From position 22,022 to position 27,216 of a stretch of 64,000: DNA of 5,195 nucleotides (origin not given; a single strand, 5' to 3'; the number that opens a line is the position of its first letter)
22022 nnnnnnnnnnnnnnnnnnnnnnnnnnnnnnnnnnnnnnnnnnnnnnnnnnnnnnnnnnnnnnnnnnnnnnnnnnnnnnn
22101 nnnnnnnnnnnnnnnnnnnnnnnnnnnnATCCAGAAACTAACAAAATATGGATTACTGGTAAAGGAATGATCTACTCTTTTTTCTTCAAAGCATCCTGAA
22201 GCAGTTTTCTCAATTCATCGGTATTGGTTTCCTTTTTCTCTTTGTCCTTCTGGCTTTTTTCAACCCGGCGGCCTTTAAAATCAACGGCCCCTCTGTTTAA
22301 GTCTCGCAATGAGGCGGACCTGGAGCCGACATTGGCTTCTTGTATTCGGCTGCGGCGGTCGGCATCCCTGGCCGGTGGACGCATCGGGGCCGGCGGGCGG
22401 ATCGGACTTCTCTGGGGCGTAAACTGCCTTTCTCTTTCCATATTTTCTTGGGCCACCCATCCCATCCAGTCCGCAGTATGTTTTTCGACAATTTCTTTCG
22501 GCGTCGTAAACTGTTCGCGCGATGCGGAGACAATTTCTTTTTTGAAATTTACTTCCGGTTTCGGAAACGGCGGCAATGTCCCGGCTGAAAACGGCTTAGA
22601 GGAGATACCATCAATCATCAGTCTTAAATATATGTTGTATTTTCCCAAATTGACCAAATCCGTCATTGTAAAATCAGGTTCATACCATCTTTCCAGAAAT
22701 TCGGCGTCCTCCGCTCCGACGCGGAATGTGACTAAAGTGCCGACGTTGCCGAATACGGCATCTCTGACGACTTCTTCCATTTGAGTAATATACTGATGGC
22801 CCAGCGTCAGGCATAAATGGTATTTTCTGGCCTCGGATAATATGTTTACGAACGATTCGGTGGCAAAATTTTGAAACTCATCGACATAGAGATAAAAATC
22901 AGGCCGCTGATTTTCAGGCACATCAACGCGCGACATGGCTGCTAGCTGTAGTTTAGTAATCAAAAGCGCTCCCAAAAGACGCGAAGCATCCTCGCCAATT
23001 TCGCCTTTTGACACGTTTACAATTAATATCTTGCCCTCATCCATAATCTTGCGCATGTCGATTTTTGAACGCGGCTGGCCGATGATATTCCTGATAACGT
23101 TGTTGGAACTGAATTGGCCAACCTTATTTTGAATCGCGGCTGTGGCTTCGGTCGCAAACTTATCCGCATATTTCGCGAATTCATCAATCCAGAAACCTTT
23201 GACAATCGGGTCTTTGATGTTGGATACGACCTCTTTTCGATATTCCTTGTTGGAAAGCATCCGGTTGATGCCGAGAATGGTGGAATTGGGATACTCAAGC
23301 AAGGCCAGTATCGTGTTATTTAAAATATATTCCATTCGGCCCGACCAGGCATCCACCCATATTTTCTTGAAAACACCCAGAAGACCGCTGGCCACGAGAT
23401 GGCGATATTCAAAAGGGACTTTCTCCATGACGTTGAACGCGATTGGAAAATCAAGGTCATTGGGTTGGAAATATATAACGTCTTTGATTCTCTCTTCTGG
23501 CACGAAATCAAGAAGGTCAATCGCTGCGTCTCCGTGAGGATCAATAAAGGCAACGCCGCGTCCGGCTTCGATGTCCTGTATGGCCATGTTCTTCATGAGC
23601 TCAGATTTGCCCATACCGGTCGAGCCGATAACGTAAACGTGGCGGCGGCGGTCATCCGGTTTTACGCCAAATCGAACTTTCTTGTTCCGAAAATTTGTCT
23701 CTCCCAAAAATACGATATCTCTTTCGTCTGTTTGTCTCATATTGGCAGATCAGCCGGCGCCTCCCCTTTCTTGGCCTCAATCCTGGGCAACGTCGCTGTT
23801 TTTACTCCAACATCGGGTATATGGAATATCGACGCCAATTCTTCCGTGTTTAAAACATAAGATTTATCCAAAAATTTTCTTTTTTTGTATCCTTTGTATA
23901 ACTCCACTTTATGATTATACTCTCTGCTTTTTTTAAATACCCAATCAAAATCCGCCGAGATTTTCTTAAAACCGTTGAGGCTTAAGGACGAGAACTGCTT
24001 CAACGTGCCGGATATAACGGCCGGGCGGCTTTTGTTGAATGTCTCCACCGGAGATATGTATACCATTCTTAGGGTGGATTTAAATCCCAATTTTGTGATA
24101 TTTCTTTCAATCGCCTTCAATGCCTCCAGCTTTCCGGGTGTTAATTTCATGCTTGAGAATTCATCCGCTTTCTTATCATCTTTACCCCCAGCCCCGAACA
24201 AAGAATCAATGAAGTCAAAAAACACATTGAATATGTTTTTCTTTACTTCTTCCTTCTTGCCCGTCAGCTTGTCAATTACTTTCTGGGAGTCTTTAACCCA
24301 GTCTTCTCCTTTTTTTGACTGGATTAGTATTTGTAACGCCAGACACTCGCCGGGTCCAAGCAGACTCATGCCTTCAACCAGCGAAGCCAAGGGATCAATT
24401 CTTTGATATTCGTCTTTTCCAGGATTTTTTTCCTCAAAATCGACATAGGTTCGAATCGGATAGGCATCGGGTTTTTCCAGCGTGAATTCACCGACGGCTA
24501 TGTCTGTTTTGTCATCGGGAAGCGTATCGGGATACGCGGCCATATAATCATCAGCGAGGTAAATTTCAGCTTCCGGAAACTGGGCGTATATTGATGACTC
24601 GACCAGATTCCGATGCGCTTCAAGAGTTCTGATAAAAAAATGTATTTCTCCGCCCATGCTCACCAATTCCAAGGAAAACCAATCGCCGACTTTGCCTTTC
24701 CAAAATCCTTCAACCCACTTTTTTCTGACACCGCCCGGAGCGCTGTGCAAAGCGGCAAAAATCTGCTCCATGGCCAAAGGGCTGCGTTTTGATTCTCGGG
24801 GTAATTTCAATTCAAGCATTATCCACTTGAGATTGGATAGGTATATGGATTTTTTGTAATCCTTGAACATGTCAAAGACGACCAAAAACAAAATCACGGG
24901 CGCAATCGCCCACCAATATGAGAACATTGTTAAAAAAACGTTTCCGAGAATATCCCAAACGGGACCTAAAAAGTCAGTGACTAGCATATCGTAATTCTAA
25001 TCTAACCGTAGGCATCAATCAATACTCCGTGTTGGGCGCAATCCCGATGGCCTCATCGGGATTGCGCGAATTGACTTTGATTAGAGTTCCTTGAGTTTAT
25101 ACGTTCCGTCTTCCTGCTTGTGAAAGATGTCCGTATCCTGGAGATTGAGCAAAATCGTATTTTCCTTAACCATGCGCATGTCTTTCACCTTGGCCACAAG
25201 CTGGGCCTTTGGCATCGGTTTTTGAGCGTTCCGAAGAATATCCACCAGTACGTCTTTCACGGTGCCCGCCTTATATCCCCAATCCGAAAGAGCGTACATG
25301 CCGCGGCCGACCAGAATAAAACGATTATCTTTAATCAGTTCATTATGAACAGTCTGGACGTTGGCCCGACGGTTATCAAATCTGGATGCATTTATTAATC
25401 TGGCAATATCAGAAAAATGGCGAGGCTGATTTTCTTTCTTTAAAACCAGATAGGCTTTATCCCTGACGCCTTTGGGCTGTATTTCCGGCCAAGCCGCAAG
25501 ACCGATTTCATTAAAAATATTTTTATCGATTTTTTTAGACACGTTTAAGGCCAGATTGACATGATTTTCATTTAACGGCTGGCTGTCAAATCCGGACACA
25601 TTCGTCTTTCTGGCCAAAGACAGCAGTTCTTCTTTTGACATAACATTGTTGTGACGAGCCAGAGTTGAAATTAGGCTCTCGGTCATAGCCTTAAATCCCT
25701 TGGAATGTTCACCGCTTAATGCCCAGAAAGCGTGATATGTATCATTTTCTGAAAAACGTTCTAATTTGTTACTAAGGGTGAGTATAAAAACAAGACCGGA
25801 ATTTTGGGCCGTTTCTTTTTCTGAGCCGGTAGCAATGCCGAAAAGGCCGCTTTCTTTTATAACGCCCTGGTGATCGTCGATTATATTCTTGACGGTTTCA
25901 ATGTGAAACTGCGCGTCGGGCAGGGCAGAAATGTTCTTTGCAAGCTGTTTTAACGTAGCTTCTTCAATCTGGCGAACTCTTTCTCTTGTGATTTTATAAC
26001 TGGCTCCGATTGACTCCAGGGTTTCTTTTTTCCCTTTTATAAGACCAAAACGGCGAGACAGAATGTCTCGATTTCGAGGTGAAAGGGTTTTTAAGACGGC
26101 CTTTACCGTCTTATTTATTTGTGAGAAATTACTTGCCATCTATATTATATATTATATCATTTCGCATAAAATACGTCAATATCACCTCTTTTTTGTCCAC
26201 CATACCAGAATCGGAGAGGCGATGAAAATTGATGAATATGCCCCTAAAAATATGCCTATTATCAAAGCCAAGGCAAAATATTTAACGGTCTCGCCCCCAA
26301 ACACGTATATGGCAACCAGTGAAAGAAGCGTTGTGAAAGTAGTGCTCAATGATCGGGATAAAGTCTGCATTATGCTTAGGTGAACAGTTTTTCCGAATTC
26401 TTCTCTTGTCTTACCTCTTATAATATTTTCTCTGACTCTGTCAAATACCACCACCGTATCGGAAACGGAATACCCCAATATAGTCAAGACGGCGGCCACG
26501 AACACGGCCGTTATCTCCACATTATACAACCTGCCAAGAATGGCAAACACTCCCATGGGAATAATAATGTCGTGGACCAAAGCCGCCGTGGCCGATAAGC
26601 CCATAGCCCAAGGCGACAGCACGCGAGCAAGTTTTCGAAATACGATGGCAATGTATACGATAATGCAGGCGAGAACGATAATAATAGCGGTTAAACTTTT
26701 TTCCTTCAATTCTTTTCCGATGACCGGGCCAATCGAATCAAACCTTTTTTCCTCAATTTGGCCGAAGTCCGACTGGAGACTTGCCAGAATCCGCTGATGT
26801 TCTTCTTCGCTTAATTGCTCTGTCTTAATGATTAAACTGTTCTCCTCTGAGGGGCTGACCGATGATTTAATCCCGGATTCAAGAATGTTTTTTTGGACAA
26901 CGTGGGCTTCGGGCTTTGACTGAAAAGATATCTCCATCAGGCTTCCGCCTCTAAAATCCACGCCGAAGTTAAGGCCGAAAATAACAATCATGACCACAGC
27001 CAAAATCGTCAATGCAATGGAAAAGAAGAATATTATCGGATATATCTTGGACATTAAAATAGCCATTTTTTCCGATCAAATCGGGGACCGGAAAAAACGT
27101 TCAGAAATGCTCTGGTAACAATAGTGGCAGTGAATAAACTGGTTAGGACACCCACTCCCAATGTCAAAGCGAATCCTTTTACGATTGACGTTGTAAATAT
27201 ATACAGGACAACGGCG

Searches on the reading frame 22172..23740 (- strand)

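Call 19: search_protein_families(library=pfam, proteins=[window:22172-23740:-], max_evalue=0.00001)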
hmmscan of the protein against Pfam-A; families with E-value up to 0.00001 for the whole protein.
window:22172-23740:- (522 aa): 3 families
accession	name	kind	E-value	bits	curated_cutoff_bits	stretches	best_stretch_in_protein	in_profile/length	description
PF10412.15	TrwB_AAD_bind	-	1.6e-08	34.3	20.5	1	29-340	12-309/387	Type IV secretion-system coupling protein DNA-binding domain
PF01935.23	DUF87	-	2.2e-07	31.7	23.2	1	21-255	11-211/220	Helicase HerA, central domain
PF12696.13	TraG-D_C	-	5.4e-06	26.8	22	0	283-350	3-73/126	TraM recognition site of TraD and TraG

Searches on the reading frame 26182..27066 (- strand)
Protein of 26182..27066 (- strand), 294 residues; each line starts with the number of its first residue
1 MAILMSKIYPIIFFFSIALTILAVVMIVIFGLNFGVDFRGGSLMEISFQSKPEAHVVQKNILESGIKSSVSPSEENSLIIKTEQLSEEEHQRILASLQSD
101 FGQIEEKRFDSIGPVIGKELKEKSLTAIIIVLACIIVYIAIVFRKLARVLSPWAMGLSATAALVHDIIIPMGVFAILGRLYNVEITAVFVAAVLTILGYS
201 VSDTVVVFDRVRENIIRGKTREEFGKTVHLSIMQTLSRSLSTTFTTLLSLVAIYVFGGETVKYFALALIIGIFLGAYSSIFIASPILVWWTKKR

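Call 19: search_protein_families(library=pfam, proteins=[window:26182-27066:-], max_evalue=0.00001)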
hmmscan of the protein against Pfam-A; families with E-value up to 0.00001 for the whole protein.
window:26182-27066:- (294 aa): 2 families
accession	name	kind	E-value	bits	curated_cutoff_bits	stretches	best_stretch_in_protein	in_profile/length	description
PF02355.23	SecD_SecF_C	-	9.7e-56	188.6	20.5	1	98-292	7-188/189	Protein export membrane protein SecD/SecF, C-terminal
PF07549.19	Sec_GG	-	1.3e-08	34.5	20.3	1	26-50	2-26/28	SecD/SecF GG Motif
